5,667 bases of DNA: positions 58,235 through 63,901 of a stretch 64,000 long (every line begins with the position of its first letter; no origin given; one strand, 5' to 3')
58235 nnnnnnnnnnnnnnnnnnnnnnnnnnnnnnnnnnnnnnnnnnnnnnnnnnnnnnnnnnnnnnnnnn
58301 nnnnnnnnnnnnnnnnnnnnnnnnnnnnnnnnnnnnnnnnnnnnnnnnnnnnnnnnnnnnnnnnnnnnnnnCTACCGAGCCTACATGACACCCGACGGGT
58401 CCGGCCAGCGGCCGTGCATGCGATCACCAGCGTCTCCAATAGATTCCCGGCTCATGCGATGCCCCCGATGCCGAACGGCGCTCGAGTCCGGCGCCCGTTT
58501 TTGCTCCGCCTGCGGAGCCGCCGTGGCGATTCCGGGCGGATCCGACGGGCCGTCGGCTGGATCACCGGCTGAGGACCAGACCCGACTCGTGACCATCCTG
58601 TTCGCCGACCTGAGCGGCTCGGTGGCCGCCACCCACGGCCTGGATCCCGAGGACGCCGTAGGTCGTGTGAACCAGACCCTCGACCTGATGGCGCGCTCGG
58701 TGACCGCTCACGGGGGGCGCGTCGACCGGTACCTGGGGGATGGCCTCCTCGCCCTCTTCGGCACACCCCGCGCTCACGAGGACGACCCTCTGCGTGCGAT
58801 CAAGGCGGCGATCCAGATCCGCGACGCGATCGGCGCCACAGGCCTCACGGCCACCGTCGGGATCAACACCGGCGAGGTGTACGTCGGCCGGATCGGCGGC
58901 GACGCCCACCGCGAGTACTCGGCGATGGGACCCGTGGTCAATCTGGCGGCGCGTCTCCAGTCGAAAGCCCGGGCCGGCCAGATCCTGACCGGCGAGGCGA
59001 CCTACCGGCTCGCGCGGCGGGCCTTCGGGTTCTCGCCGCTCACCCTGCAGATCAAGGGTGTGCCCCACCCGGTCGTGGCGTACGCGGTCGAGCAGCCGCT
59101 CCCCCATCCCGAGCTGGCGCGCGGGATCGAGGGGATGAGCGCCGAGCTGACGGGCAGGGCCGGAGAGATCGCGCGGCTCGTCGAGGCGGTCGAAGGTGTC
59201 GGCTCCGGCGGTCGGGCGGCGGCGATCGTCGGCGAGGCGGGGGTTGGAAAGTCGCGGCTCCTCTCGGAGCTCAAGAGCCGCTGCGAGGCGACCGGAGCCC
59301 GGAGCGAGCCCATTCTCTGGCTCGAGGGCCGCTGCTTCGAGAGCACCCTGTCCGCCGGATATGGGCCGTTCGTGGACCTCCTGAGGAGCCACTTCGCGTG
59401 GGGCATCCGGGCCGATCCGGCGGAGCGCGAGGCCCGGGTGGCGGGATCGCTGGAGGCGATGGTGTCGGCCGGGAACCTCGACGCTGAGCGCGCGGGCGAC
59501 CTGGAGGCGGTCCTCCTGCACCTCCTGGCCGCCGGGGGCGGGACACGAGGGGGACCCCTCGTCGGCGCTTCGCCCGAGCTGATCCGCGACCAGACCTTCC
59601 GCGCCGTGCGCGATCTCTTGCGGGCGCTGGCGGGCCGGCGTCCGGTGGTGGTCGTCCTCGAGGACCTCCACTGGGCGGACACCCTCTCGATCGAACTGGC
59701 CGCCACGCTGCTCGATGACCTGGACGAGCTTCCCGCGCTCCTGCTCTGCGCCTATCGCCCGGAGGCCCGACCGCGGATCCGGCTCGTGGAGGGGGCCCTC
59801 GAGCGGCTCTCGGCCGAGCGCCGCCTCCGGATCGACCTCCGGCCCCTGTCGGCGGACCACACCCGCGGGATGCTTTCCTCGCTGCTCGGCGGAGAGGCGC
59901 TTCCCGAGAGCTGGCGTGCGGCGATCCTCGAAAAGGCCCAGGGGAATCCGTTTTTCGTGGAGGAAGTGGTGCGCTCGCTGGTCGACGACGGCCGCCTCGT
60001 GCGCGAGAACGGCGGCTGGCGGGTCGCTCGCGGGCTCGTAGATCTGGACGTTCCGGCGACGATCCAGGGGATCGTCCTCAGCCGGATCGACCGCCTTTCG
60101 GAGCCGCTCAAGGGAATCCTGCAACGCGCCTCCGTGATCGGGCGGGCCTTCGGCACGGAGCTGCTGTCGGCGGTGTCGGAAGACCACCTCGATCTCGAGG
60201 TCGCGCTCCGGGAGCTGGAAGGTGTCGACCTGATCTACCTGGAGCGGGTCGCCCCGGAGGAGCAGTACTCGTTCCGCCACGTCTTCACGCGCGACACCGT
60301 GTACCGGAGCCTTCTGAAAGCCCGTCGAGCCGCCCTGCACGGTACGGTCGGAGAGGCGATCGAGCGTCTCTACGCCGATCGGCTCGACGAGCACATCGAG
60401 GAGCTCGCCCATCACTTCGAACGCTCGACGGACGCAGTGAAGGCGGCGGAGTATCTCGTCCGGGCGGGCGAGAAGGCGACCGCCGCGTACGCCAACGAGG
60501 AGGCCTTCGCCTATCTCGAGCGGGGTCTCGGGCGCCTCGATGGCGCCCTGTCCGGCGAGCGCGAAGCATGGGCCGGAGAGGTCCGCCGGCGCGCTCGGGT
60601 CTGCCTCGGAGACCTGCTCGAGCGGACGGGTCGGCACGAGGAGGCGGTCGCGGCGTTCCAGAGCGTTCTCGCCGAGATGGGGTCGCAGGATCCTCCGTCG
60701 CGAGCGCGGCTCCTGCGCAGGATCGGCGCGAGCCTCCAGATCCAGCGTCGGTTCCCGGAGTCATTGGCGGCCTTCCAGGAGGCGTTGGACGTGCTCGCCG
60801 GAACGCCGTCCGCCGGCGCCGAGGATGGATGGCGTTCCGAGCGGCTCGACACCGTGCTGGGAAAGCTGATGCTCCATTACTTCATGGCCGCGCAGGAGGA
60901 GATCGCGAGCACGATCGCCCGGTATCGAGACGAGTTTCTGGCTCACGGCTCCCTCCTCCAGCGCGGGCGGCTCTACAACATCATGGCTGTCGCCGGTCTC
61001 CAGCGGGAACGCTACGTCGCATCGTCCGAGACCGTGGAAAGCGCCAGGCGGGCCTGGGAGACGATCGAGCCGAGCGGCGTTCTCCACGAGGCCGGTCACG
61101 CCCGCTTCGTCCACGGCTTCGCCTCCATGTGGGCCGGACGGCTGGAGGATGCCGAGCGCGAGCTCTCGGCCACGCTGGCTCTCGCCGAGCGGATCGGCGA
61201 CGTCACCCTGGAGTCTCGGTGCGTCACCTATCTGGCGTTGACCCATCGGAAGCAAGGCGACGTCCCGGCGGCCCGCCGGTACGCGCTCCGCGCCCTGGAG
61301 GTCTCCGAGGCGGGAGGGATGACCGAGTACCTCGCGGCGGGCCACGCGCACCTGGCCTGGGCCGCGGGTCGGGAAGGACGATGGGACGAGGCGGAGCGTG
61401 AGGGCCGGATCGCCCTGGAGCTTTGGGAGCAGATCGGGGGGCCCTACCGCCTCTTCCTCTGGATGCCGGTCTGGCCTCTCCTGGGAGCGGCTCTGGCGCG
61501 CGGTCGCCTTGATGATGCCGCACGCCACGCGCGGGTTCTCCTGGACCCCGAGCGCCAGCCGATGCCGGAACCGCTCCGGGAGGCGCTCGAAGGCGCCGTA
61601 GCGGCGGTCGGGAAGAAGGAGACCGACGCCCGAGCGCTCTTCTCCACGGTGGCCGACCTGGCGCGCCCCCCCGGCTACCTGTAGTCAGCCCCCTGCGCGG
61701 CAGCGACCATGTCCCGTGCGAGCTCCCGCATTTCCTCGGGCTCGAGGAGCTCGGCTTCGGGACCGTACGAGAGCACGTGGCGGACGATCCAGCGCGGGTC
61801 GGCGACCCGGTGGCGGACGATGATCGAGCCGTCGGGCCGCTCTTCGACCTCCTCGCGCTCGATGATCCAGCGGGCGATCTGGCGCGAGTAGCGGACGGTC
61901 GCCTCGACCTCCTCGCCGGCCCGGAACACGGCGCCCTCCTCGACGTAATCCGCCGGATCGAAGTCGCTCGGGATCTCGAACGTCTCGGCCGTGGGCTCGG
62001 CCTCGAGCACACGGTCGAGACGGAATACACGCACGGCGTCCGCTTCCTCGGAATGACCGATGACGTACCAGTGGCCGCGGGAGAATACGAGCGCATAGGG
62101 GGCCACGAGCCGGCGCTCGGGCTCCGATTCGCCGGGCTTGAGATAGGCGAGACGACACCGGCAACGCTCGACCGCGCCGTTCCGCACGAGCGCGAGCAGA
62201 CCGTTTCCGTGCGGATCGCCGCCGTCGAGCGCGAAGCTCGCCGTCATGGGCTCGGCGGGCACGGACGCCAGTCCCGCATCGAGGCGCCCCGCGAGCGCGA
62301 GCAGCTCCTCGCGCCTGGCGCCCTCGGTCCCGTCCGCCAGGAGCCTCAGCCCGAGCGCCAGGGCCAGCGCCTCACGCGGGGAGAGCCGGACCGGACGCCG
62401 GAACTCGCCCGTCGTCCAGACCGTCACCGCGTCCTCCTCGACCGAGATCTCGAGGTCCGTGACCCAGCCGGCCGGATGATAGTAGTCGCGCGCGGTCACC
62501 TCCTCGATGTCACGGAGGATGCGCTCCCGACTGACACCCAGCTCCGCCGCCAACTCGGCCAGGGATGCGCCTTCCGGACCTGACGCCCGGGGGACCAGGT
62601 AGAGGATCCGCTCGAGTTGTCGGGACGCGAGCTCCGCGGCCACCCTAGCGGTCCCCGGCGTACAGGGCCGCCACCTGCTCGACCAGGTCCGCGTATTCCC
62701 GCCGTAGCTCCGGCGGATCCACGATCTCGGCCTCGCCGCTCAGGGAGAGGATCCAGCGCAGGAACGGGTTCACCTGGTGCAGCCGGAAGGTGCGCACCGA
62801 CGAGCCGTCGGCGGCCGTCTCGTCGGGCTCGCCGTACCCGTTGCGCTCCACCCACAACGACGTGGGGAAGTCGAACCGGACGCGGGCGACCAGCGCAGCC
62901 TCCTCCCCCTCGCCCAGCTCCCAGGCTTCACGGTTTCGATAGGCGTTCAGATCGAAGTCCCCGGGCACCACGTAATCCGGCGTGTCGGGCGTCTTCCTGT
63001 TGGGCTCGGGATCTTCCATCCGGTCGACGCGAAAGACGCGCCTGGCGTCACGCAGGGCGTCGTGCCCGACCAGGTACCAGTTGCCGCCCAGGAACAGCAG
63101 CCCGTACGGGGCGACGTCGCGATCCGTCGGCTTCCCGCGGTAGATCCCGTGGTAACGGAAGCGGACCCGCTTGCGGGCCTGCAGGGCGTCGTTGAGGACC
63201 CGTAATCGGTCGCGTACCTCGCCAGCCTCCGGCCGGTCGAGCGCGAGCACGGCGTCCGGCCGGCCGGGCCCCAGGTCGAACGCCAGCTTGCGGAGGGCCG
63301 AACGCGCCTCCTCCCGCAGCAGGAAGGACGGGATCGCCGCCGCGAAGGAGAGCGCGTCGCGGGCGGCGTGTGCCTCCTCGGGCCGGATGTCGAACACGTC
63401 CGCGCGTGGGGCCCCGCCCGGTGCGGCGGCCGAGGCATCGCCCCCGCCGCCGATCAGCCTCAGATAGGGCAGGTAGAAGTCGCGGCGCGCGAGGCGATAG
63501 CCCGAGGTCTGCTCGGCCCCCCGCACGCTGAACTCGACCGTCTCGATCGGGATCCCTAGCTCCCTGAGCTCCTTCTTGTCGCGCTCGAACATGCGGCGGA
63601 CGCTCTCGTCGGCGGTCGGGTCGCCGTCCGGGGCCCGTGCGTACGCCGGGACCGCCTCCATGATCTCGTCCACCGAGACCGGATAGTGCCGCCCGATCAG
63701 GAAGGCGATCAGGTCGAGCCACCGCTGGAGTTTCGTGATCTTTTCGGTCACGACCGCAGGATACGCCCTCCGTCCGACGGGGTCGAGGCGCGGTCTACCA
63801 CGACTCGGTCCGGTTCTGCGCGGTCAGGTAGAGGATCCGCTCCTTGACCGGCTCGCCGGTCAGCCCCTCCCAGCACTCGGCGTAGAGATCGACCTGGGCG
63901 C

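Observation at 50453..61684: Divergent pair of zinc-ribbon + nucleotidyl-cyclase + STAND ATPase + TPR giants flanking paralogous lipoproteins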

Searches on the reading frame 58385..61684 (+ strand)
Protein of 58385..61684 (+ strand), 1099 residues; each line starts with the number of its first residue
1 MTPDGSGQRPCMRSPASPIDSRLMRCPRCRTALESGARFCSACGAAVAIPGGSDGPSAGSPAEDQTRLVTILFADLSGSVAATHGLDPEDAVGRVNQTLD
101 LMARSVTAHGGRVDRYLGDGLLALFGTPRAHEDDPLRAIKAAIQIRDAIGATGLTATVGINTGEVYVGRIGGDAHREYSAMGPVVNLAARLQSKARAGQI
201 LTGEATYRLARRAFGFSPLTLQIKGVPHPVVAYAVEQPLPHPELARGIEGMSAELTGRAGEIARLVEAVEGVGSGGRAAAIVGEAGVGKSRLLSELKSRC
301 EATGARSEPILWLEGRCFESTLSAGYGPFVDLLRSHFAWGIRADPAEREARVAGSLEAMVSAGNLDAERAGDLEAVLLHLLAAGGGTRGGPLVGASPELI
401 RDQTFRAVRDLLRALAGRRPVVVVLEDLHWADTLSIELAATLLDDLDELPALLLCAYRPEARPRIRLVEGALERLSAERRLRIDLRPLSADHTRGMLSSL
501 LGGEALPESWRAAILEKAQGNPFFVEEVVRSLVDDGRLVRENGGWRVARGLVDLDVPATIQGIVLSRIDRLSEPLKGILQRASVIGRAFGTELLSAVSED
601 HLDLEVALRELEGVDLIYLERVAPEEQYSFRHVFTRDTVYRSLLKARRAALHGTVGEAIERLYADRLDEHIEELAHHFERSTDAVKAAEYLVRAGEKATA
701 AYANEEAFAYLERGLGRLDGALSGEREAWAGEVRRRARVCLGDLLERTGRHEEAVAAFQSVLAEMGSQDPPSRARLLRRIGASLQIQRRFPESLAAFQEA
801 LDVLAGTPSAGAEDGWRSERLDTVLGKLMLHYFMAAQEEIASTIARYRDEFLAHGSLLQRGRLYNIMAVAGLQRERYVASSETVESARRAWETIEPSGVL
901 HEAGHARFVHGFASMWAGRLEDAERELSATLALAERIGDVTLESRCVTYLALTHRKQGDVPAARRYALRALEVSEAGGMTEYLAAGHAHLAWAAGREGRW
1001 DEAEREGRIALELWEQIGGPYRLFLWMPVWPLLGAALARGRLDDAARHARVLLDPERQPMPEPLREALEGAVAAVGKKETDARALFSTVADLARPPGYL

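Call 7: search_protein_families(library=pfam, proteins=[window:58385-61684:+], max_evalue=0.01)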
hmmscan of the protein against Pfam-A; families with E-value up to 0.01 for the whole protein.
window:58385-61684:+ (1099 aa): 14 families
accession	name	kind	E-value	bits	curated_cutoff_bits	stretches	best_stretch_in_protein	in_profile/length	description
PF13191.12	AAA_16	-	4.6e-20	73.2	32.6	1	254-452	1-164/167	AAA ATPase domain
PF13424.12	TPR_12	-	4.4e-15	56.1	30.1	2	737-803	5-74/77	Tetratricopeptide repeat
PF00211.25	Guanylate_cyc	-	5.1e-15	56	21.9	1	65-218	5-164/183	Adenylate and Guanylate cyclase catalytic domain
PF00515.34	TPR_1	-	6e-08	32.6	27.8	0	774-802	1-29/34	Tetratricopeptide repeat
PF07719.23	TPR_2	-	5.9e-07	29.6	27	0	739-763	5-29/34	Tetratricopeptide repeat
PF13240.11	Zn_Ribbon_1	-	7.2e-06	26.1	25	1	26-46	2-22/23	zinc-ribbon domain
PF17874.7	TPR_MalT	-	1.7e-05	24.7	45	1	883-1047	20-182/336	MalT-like TPR region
PF12773.13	DZR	-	0.00039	21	27.3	1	26-47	1-22/45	Double zinc ribbon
PF13432.12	TPR_16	-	0.0005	20.9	32.7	1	741-802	3-59/65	Tetratricopeptide repeat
PF13374.12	TPR_10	-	0.00059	20.2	27.5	0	948-975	6-33/42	Tetratricopeptide repeat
PF13248.11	Zn_ribbon_3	-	0.00098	18.9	27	1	25-45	4-24/26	zinc-ribbon domain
PF13401.12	AAA_22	-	0.0021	18.8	27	0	275-444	4-109/130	AAA domain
PF13176.12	TPR_7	-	0.0053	17.2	27.9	0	741-763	5-27/36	Tetratricopeptide repeat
PF00006.31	ATP-synt_ab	-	0.0095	16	29.5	0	684-777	93-184/213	ATP synthase alpha/beta family, nucleotide-binding domain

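Call 23: search_protein_families(library=padloc, proteins=[window:58454-61684:+], max_evalue=0.01)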
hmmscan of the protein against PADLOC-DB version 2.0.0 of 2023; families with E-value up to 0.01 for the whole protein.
window:58454-61684:+ (1076 aa): 8 families
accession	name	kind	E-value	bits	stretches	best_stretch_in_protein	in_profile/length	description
PDLC00734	PycC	-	1.7e-14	51.7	1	15-174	162-327/374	Pycsar cyclase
PDLC02367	PycC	-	2.3e-12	44.8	1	47-185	45-190/226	-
PDLC02370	PycC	-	5e-10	37.3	1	44-184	80-235/340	-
PDLC00766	PycC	-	4.3e-08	30.9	1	46-184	44-192/232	Pycsar cyclase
PDLC00764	PycC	-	1.8e-06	25.2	1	43-178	92-244/449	Pycsar cyclase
PDLC00765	PycC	-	2.6e-06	24.8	1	49-184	261-409/477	Pycsar cyclase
PDLC02369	PycC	-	4.8e-06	24.3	1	95-185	96-189/248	-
PDLC02366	PycC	-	1.2e-05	22.5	1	79-190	314-436/486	-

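Call 85: search_protein_families(library=ncbifam, proteins=[window:58454-61684:+], max_evalue=0.001)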
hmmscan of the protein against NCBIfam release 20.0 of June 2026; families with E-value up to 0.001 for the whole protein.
window:58454-61684:+ (1076 aa): 2 families
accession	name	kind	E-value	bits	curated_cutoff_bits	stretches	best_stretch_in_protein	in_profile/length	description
TIGR03903.1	TOMM_kin_cyc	equivalog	1e-72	245.5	705.75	1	36-716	275-940/1267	TOMM system kinase/cyclase fusion protein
NF058673.1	LipAdnlyCyLipJMY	equivalog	6.5e-07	28.4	800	1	42-181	292-416/449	bifunctional lipase/adenylate cyclase LipJ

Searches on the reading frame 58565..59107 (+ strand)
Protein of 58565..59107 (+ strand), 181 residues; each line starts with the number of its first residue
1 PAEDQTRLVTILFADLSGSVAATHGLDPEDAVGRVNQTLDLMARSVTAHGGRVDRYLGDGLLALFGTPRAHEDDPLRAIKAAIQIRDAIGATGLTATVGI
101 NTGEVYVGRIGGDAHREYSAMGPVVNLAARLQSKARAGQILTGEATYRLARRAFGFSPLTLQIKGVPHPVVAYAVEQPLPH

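Call 20: search_solved_structures(query=window:58565-59107:+, show_alignments=3)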
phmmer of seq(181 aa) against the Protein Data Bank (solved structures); distinct sequences matched with E-value up to 0.001: 40.
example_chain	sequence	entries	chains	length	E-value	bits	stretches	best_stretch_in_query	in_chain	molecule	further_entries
2w01_A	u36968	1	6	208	1.1e-30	110.4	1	6-175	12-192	ADENYLATE CYCLASE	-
6fht_A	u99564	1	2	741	1.1e-29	107.1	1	6-175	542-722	Bacteriophytochrome,Adenylate cyclase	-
3r5g_A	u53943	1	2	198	2.7e-20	76.5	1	3-175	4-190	CyaB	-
1wc0_A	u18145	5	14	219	5.4e-17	65.8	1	5-174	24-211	ADENYLATE CYCLASE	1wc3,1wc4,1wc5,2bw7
1wc1_A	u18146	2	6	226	6e-17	65.6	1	5-174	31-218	ADENYLATE CYCLASE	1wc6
5oyh_A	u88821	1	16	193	1.7e-12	51.1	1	7-166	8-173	Nucleotide cyclase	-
6sir_A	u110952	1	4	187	3.5e-12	50.1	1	7-165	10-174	Nucleotide cyclase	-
6aoa_A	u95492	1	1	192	1.5e-11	48.1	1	7-166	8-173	Bacterio-rhodopsin/guanylyl cyclase 1 fusion protein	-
6ao9_A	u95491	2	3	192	2.8e-11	47.2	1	7-166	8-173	Bacterio-rhodopsin/guanylyl cyclase 1 fusion protein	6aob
4oya_A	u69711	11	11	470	2.3e-10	44.2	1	58-160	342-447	Adenylate cyclase type 10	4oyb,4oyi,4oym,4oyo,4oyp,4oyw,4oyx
4clf_A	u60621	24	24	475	2.3e-10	44.2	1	58-160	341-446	ADENYLATE CYCLASE TYPE 10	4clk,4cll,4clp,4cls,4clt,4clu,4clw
4cm2_A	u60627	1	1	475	2.4e-10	44.1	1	58-160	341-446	ADENYLATE CYCLASE TYPE 10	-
4cm0_A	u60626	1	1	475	4.4e-10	43.3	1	58-147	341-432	SOLUBLE ADENYLYL CYCLASE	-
5x4t_A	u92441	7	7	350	7e-10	42.6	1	11-177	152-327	Photoactivated adenylyl cyclase | Family 3 adenylate cyclase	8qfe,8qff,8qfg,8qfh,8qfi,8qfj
9f1z_A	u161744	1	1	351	7.1e-10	42.6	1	11-177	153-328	Family 3 adenylate cyclase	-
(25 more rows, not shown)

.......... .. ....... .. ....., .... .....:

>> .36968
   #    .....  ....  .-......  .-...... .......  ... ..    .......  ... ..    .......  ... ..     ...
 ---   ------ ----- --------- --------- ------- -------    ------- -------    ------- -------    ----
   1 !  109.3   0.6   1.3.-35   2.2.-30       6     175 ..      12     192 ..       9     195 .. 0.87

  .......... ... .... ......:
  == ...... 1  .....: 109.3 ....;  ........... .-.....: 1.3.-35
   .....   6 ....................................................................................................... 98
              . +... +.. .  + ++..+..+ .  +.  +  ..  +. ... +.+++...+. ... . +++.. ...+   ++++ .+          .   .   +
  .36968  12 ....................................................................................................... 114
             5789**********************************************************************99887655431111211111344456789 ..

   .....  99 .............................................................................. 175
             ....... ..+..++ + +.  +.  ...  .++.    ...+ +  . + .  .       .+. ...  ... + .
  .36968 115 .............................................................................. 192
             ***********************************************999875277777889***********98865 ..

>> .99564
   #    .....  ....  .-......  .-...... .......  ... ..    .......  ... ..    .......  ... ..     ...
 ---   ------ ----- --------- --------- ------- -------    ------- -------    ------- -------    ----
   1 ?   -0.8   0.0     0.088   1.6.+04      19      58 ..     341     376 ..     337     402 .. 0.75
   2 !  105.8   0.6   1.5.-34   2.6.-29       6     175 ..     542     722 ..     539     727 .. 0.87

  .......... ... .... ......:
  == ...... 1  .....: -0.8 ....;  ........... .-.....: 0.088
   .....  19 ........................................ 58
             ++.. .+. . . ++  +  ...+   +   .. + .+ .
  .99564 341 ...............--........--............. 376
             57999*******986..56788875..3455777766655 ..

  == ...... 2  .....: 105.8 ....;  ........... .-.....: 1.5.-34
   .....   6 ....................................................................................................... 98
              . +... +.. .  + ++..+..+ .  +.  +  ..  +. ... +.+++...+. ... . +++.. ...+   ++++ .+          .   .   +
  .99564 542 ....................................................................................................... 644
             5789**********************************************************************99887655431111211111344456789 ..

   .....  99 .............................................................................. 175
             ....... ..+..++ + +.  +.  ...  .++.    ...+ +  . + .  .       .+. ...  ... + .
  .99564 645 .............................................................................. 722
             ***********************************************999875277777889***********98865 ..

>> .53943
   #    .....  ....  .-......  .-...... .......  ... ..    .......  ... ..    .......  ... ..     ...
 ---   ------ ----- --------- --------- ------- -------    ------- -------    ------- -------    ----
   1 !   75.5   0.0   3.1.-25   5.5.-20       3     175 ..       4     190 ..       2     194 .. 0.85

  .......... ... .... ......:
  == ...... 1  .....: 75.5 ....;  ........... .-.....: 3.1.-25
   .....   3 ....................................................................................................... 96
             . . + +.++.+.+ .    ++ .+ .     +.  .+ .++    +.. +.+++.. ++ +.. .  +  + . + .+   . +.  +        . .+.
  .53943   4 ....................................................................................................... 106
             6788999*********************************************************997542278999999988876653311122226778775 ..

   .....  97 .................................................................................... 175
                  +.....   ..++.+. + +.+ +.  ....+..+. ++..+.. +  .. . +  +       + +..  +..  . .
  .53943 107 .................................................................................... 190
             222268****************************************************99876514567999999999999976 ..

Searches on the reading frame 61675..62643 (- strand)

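Call 7: search_protein_families(library=pfam, proteins=[window:61675-62643:-], max_evalue=0.01)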
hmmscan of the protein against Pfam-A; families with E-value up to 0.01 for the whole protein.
window:61675-62643:- (322 aa): 5 families
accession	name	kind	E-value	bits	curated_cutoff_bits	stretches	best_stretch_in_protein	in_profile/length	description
PF13280.12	WYL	-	4.2e-19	68.8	21.8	1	149-216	2-69/70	WYL domain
PF19187.6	HTH_PafC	-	3.7e-17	62.7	32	1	9-122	2-114/115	PafC helix-turn-helix domain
PF25583.1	WCX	-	3e-16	59.9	23.9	1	245-316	2-75/76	WCX domain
PF08279.18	HTH_11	-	0.0017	18.6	25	1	13-49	5-39/55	HTH domain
PF04545.22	Sigma70_r4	-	0.0037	17.2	24.1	1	24-42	19-37/50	Sigma-70, region 4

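Call 23: search_protein_families(library=padloc, proteins=[window:61675-62643:-], max_evalue=0.01)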
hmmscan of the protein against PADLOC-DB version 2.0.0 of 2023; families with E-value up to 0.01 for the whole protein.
window:61675-62643:- (322 aa): 3 families
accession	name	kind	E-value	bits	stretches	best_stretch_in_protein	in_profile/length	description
PDLC01652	WYL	-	5.3e-36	122.4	1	148-315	18-160/162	"CAS-I,CAS-II,CAS-III,CAS-IV,CAS-V,CAS-VI; associated_signaling"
PDLC01457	WYL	-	3.5e-34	116.4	1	8-304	1-228/229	"CAS-I,CAS-II,CAS-III,CAS-IV,CAS-V,CAS-VI; associated_signaling"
PDLC01766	Cas3c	-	4.6e-24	82.7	1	21-308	21-304/1009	-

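Call 85: search_protein_families(library=ncbifam, proteins=[window:61675-62643:-], max_evalue=0.001)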
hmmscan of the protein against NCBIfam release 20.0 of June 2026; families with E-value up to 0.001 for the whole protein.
window:61675-62643:- (322 aa): 0 families

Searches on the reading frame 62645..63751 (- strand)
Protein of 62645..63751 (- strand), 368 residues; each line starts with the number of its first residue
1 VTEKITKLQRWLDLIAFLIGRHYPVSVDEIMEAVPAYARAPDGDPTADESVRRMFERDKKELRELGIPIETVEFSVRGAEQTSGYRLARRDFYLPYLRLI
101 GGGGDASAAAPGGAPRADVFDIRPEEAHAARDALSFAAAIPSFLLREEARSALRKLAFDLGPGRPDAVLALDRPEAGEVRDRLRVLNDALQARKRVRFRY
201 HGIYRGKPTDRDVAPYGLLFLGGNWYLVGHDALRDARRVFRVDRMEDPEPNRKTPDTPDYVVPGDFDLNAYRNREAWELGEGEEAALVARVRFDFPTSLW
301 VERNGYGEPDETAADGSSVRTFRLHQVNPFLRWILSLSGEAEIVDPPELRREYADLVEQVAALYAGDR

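Call 7: search_protein_families(library=pfam, proteins=[window:62645-63751:-], max_evalue=0.01)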
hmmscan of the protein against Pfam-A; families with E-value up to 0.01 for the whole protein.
window:62645-63751:- (368 aa): 2 families
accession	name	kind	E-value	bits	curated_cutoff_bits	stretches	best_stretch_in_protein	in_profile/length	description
PF13280.12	WYL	-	4.1e-23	81.6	21.8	1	183-249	3-69/70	WYL domain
PF25583.1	WCX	-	6.7e-10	39.6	23.9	1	288-360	4-75/76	WCX domain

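Call 23: search_protein_families(library=padloc, proteins=[window:62645-63751:-], max_evalue=0.01)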
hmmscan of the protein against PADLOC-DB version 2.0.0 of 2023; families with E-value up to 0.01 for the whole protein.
window:62645-63751:- (368 aa): 3 families
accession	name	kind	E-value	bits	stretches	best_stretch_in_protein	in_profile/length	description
PDLC01457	WYL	-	4.3e-32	109.5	2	141-348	86-228/229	"CAS-I,CAS-II,CAS-III,CAS-IV,CAS-V,CAS-VI; associated_signaling"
PDLC01652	WYL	-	4.8e-31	106.3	1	179-360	16-161/162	"CAS-I,CAS-II,CAS-III,CAS-IV,CAS-V,CAS-VI; associated_signaling"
PDLC01766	Cas3c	-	6.2e-10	35.9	1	172-365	126-317/1009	-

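Call 85: search_protein_families(library=ncbifam, proteins=[window:62645-63751:-], max_evalue=0.001)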
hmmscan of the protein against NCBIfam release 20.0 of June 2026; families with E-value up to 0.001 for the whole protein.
window:62645-63751:- (368 aa): 0 families
